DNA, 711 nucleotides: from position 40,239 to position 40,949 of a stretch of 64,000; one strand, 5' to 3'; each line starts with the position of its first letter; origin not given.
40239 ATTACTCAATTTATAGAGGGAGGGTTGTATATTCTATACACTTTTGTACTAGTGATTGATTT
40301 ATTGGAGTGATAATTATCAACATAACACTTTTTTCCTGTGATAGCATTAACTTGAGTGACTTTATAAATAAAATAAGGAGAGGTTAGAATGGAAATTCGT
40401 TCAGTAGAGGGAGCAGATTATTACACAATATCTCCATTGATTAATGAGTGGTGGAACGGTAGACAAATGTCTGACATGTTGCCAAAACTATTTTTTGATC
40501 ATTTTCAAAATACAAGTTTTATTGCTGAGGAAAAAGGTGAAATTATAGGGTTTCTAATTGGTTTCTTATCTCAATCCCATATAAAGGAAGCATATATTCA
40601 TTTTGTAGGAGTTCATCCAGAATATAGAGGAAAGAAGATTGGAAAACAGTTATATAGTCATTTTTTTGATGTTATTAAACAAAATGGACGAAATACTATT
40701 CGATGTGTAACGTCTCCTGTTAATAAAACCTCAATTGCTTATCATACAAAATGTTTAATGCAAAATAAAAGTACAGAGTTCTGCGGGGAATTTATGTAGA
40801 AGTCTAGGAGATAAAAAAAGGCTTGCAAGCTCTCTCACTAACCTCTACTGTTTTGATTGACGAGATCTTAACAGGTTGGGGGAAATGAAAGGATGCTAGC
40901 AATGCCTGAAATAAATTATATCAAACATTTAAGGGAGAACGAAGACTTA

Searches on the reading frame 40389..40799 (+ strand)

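Call 3: search_protein_families(library=pfam, proteins=[window:40389-40799:+], max_evalue=0.01)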
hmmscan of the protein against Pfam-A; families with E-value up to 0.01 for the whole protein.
window:40389-40799:+ (136 aa): 7 families
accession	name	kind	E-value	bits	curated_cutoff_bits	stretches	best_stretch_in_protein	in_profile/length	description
PF00583.31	Acetyltransf_1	-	5.4e-17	62.6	20.7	1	22-122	12-114/116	Acetyltransferase (GNAT) family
PF13508.13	Acetyltransf_7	-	1.2e-10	42.1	27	1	42-104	4-65/84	Acetyltransferase (GNAT) domain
PF13673.13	Acetyltransf_10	-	6.8e-07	29.7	23.6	1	39-106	29-92/128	Acetyltransferase (GNAT) domain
PF13527.13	Acetyltransf_9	-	5.4e-05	23.6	25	1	45-101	45-106/127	Acetyltransferase (GNAT) domain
PF13480.13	Acetyltransf_6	-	0.00015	22.3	22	1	37-105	68-133/143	Acetyltransferase (GNAT) domain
PF14542.12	Acetyltransf_CG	-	0.0014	19.2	30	1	66-102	23-59/80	GCN5-related N-acetyl-transferase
PF13302.13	Acetyltransf_3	-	0.0048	18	25.4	1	42-122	54-135/138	Acetyltransferase (GNAT) domain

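Call 4: search_protein_families(library=ncbifam, proteins=[window:40389-40799:+], max_evalue=0.01)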
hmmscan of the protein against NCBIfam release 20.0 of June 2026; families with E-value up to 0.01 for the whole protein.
window:40389-40799:+ (136 aa): 9 families
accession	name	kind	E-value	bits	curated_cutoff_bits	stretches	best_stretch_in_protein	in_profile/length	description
TIGR02406.1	ectoine_EctA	equivalog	1e-09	38.6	120.6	1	34-123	32-122/157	diaminobutyrate acetyltransferase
TIGR01575.1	rimI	equivalog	1.2e-08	35.2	86.4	1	41-105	32-93/132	ribosomal protein S18-alanine N-acetyltransferase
NF002959.0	PRK03624.1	equivalog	9.1e-05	22.2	124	1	38-120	46-125/147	GNAT family acetyltransferase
NF007025.1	PRK09491.1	equivalog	0.00011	22.2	173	1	46-117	44-112/145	ribosomal protein S18-alanine N-acetyltransferase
NF040504.1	resist_ArsN1b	equivalog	0.00014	21.7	210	1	44-122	51-131/159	arsinothricin resistance N-acetyltransferase ArsN1 family B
NF005840.0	PRK07757.1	equivalog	0.0017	18.3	154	1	2-108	4-107/153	N-acetyltransferase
NF043067.1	AAC_6p_group_E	equivalog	0.0054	16.6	140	1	14-122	9-125/140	aminoglycoside 6'-N-acetyltransferase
NF005921.0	PRK07922.1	equivalog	0.0058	16.3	180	1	2-109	8-113/170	amino-acid N-acetyltransferase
NF040503.1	resist_ArsN1a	equivalog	0.0093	15.7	170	0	38-122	45-131/159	arsinothricin resistance N-acetyltransferase ArsN1 family A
